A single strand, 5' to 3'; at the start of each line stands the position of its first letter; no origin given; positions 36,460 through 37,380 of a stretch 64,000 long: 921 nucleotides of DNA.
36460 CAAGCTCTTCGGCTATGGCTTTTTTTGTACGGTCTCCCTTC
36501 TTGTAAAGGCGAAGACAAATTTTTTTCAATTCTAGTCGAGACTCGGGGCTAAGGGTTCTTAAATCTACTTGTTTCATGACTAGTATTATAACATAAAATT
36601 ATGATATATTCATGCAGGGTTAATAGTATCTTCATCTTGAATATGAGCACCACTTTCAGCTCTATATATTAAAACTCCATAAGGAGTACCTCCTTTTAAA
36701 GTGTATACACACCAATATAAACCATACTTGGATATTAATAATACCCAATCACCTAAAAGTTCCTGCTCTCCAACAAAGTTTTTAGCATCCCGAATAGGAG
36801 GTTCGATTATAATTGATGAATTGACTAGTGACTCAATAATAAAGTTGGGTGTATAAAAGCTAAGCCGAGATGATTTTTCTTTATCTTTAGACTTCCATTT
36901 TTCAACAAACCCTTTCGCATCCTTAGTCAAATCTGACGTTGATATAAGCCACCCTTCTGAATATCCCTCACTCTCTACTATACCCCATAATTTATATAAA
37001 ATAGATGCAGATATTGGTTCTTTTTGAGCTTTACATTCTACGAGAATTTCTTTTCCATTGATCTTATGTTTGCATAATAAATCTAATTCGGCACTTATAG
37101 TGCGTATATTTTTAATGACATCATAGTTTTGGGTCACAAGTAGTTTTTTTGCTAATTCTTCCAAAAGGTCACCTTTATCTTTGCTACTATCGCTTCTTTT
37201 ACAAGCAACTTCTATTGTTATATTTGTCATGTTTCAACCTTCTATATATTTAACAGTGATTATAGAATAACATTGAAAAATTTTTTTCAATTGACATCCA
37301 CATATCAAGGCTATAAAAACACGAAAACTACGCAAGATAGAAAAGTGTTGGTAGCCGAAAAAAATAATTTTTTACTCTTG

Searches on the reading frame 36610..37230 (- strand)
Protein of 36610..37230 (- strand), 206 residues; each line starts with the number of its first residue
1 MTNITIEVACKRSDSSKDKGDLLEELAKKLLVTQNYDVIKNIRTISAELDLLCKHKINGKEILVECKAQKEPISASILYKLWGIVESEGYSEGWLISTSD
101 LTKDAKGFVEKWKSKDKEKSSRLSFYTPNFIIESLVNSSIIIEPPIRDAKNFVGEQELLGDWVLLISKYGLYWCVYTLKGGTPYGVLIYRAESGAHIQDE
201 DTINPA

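Call 3: search_protein_families(library=pfam, proteins=[window:36610-37230:-], max_evalue=0.1)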
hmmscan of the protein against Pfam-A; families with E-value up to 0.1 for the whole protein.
window:36610-37230:- (206 aa): 3 families
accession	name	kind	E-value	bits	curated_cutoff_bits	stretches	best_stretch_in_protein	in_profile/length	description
PF04471.18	Mrr_cat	-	1.2e-11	45.2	21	1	23-111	9-99/115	Restriction endonuclease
PF22722.2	NA-iREase1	-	1.4e-06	28.6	27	1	23-113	1-92/106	NACHT-associated inactive Restriction Endonuclease 1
PF02021.23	UPF0102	-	0.015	16.1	23.6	1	24-70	2-43/80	Uncharacterised protein family UPF0102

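Call 4: search_protein_families(library=padloc, proteins=[window:36610-37230:-], max_evalue=0.1)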
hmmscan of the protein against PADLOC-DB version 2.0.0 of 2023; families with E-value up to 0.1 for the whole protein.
window:36610-37230:- (206 aa): 3 families
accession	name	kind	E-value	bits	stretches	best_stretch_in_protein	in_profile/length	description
PDLC04815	PDC-S02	-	4.1e-05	21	1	18-107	205-297/346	-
PDLC01131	PD_DExK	-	0.00015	19.7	1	31-102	101-167/205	"PDDEXK_1, same family as the one fused to CARF (PDB; 1XMX)"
PDLC04819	PDC-S02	-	0.02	12.1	1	19-111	197-290/334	-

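Call 5: search_protein_families(library=ncbifam, proteins=[window:36610-37230:-], max_evalue=0.1)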
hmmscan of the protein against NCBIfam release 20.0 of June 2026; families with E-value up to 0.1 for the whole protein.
window:36610-37230:- (206 aa): 3 families
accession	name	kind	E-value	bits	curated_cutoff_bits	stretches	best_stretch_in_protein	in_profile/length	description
NF009150.0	PRK12497.1-3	equivalog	0.012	15.7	81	1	15-70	4-58/118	YraN family protein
TIGR01691.1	enolase-ppase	equivalog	0.051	13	128.1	1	32-115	34-114/224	acireductone synthase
NF011267.0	PRK14674.1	equivalog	0.064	13.4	232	1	18-70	6-57/133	hypothetical protein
